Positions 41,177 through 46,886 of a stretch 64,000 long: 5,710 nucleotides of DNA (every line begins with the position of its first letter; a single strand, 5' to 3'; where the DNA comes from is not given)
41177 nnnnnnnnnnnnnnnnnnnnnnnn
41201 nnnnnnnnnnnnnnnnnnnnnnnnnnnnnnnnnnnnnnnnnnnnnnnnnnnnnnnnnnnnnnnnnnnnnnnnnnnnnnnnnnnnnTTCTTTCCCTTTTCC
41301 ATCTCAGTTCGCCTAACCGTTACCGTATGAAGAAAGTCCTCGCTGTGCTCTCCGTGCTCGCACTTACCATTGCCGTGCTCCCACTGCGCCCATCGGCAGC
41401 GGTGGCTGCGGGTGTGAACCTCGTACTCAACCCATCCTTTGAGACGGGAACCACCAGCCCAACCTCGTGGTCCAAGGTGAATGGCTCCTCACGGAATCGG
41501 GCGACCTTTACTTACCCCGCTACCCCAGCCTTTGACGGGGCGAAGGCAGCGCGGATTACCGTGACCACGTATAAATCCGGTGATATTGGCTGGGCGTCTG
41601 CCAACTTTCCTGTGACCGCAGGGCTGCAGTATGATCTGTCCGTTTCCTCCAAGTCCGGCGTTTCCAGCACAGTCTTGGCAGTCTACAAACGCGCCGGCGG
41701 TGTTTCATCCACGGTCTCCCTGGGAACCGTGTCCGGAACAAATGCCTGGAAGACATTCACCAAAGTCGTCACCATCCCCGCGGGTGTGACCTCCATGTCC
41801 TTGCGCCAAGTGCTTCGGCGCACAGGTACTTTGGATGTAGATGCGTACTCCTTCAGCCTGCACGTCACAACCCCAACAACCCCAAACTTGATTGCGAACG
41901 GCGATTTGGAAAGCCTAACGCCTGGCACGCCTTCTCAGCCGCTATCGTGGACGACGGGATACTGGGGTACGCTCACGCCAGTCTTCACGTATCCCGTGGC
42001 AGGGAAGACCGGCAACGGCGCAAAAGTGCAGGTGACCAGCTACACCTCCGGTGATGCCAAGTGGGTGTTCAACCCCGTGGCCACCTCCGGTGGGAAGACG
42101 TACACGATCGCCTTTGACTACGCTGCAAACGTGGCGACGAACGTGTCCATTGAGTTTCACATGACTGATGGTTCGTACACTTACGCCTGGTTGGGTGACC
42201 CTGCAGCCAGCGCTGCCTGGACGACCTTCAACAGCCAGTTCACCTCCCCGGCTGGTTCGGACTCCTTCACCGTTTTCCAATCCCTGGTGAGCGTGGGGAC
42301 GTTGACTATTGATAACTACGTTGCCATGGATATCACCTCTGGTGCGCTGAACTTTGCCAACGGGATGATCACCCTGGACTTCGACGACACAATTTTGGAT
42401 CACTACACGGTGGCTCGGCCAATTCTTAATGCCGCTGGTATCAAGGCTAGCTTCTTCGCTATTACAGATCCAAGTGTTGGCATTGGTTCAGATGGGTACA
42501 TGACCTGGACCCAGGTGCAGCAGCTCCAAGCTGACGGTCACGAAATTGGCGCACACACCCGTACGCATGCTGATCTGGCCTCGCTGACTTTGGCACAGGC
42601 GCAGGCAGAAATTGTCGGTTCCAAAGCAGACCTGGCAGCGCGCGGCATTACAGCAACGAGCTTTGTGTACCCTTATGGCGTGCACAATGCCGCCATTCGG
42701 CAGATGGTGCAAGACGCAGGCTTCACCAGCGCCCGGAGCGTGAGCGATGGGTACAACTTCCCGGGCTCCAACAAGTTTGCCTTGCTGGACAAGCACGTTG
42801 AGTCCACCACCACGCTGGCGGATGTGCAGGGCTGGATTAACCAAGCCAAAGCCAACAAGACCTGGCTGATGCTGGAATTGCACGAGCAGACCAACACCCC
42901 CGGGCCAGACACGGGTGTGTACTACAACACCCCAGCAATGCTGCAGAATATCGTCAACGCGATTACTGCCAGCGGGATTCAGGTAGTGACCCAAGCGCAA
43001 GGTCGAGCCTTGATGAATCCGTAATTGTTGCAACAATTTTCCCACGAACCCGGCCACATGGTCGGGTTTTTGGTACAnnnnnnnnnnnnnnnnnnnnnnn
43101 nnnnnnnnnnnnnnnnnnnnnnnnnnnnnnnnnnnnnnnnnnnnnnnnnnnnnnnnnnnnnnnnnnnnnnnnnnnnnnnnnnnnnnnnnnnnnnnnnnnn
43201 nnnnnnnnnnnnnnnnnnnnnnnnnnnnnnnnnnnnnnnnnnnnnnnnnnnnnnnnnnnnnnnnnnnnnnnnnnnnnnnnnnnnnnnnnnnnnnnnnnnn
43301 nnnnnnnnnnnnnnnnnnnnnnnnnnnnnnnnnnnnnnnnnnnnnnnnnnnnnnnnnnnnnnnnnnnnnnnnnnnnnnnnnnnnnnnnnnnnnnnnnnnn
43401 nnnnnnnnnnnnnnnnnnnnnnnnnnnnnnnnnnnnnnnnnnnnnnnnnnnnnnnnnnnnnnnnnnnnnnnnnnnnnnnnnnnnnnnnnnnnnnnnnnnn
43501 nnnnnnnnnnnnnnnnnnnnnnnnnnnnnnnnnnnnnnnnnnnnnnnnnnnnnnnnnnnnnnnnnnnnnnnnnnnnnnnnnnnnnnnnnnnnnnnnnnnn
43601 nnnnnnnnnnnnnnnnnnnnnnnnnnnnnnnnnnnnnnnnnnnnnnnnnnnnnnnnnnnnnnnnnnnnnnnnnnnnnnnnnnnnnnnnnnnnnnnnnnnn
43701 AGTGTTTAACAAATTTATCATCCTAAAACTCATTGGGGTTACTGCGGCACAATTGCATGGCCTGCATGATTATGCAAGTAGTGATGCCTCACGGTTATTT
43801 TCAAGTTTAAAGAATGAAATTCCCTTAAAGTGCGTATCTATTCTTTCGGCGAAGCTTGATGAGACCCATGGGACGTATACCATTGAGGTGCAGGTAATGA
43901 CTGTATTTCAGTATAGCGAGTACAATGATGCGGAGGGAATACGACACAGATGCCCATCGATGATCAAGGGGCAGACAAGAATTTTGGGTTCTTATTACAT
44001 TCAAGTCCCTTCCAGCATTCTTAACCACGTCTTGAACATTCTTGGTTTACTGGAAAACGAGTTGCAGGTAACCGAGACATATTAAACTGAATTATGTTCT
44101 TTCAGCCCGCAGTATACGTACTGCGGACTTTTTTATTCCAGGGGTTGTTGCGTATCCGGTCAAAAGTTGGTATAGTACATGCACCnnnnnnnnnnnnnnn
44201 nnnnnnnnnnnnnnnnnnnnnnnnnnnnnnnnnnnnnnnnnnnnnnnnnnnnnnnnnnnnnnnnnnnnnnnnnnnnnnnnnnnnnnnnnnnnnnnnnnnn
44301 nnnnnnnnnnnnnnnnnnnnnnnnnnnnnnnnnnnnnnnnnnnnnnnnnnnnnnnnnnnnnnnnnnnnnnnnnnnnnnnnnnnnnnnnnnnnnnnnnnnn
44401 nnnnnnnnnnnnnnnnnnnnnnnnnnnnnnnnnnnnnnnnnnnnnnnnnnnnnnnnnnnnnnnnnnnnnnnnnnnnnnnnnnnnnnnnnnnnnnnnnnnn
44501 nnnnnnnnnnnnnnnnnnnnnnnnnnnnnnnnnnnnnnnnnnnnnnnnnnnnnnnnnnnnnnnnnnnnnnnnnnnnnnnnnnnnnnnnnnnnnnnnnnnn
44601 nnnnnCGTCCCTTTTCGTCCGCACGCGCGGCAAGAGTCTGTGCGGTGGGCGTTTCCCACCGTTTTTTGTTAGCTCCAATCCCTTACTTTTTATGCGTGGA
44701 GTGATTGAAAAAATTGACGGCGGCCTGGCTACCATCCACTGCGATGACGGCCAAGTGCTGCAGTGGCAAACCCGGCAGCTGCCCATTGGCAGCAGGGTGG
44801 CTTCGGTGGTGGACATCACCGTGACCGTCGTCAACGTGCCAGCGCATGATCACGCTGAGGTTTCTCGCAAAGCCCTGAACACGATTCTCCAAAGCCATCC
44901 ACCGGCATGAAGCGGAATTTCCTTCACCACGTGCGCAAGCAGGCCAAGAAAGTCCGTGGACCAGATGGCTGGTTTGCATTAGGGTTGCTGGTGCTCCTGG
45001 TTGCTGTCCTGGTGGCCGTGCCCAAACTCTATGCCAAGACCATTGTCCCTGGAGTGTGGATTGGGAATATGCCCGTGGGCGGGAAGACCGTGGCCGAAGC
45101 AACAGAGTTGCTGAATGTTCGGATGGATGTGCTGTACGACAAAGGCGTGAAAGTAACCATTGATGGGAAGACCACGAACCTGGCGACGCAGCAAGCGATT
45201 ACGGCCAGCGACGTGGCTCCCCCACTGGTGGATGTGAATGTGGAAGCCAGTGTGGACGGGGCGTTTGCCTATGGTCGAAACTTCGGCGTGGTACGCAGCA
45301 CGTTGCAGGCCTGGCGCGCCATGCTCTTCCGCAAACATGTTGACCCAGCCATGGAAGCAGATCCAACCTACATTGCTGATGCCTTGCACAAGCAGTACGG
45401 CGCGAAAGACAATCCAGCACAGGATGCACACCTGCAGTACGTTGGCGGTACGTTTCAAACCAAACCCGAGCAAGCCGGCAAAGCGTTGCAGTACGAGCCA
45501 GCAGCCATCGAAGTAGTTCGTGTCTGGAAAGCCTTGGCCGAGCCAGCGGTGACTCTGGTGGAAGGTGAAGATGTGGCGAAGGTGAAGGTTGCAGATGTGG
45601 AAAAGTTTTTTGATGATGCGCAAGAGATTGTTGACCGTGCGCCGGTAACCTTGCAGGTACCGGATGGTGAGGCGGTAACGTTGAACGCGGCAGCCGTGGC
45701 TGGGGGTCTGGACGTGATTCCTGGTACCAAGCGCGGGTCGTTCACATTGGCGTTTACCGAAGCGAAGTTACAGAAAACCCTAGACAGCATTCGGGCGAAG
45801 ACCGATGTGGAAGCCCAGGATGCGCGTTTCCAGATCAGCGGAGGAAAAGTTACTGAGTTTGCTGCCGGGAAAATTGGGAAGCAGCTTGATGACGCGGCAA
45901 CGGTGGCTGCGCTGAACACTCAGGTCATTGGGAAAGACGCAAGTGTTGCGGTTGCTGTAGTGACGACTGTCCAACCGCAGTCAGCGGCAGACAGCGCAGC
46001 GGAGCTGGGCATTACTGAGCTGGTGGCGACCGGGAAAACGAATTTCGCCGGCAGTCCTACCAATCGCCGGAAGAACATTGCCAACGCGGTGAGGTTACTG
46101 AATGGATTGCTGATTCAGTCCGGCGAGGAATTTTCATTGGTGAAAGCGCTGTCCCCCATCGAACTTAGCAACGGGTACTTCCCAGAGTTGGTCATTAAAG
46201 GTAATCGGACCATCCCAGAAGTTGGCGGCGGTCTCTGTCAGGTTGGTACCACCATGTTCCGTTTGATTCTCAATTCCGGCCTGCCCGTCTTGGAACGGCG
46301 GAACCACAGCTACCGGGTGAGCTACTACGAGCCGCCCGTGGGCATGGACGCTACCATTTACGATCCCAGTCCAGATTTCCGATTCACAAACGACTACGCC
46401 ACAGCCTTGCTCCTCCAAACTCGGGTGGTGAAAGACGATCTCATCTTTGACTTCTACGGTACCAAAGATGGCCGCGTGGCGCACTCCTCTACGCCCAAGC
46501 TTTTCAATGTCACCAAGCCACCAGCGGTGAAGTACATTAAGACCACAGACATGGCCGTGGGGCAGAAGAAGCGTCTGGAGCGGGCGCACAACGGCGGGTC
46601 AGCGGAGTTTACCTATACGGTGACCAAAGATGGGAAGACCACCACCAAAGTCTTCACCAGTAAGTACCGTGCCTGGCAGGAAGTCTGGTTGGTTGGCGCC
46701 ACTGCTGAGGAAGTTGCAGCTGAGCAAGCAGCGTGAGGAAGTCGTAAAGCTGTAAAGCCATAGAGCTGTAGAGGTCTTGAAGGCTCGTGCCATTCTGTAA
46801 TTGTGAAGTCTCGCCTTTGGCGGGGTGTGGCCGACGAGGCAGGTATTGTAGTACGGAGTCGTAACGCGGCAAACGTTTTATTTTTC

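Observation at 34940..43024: Fused NodB deacetylase-PG-binding-GT2 synthase with adjacent GH46 chitosanase-like enzyme and CBM-deacetylase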

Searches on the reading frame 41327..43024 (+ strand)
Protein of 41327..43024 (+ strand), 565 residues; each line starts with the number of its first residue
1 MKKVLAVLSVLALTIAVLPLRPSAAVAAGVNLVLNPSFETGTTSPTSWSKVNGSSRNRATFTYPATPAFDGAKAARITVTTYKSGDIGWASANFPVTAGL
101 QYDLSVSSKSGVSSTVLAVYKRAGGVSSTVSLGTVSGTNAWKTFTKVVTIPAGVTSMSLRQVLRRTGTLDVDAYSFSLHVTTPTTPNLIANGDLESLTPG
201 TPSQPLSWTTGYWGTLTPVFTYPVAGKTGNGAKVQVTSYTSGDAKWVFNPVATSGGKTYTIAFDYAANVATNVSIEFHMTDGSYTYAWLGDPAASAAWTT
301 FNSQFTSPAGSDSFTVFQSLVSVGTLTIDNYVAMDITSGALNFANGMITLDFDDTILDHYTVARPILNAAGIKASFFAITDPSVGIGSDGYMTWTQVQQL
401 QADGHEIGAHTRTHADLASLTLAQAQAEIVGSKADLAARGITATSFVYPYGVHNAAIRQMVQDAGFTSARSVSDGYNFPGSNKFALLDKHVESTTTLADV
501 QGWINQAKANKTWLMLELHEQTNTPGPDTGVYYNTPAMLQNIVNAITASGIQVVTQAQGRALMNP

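Call 7: search_protein_families(library=pfam, proteins=[window:41327-43024:+], max_evalue=0.01)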
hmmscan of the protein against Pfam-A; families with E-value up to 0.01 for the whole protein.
window:41327-43024:+ (565 aa): 3 families
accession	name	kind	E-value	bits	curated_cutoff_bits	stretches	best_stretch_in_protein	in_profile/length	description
PF01522.26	Polysacc_deac_1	-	1.3e-20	74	23.1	1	346-467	7-122/124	Polysaccharide deacetylase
PF02018.23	CBM_4_9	-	1.7e-07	32.2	25.9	1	31-157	2-125/136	Carbohydrate binding domain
PF03422.21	CBM_6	-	0.00021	22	28.9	1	76-177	22-124/125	Carbohydrate binding module (family 6)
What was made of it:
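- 41327..43024 (+): Secreted second deacetylase, 565 aa. It has a signal peptide, two CBM_4_9-like modules (res 31-177 and 187-335) and a CE4 domain (res 343-560). Pfam (call 7).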

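Call 8: search_protein_families(library=ncbifam, proteins=[window:41327-43024:+], max_evalue=0.01)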
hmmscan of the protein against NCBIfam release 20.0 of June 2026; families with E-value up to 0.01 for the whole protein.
window:41327-43024:+ (565 aa): 8 families
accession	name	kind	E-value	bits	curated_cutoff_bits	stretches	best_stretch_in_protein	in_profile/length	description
NF050820.1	PolSacchBiosHfsH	equivalog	2.6e-24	86.2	400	1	343-560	31-245/249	oligosaccharide deacetylase HfsH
TIGR02764.1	spore_ybaN_pdaB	equivalog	2.6e-07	30.6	237.4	1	348-476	8-131/191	polysaccharide deacetylase family sporulation protein PdaB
TIGR04243.1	nodulat_NodB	equivalog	2.6e-07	30.3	240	1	395-469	45-121/197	chitooligosaccharide deacetylase NodB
TIGR03938.2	deacetyl_PgaB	equivalog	3.8e-05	22.2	321.9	0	440-509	199-268/621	poly-beta-1,6-N-acetyl-D-glucosamine N-deacetylase PgaB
NF045820.1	PgAcgDacpgdA_Strep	equivalog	0.00025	20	800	1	348-460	270-377/463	peptidoglycan-N-acetylglucosamine deacetylase PgdA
TIGR02873.1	spore_ylxY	hypoth_equivalog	0.0017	17.6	391.5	1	396-465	129-199/268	probable sporulation protein, polysaccharide deacetylase family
NF045821.1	PgAcgDacpgdA1_Bac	equivalog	0.0032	16.4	400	1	338-451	82-188/282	peptidoglycan-N-acetylglucosamine deacetylase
TIGR02884.1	spore_pdaA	equivalog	0.0059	16.3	298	1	348-437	39-122/224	delta-lactam-biosynthetic de-N-acetylase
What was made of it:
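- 41327..43024 (+): Best NCBIfam hit is HfsH at 86 bits (cut-off 400) (call 8).
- On HfsH holdfast oligosaccharide deacetylase (NF050820): 86.2 bits for the 41327-43024 product (call 8).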

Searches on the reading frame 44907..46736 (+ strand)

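Call 7: search_protein_families(library=pfam, proteins=[window:44907-46736:+], max_evalue=0.01)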
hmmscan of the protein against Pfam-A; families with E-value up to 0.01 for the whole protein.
window:44907-46736:+ (609 aa): 2 families
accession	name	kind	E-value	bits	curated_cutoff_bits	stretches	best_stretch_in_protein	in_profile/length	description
PF04294.18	VanW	-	1.4e-37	128.5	27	1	386-517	1-130/130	VanW like protein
PF12229.13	PG_binding_4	-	1.8e-20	73.7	22.1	2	276-343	45-111/117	Putative peptidoglycan binding domain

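Call 8: search_protein_families(library=ncbifam, proteins=[window:44907-46736:+], max_evalue=0.01)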
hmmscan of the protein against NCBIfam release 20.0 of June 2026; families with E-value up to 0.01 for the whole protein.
window:44907-46736:+ (609 aa): 3 families
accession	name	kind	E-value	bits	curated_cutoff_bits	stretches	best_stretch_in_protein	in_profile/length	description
NF033128.2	vanW-gen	equivalog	1.4e-13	51.1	365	1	386-507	69-193/271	glycopeptide resistance accessory protein VanW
NF033122.1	vanW-B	exception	5e-09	35.9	610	1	386-511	70-196/275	glycopeptide resistance accessory protein VanW-B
NF033123.1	vanW-G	exception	1.6e-08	34.6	600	1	386-511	69-195/273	glycopeptide resistance accessory protein VanW-G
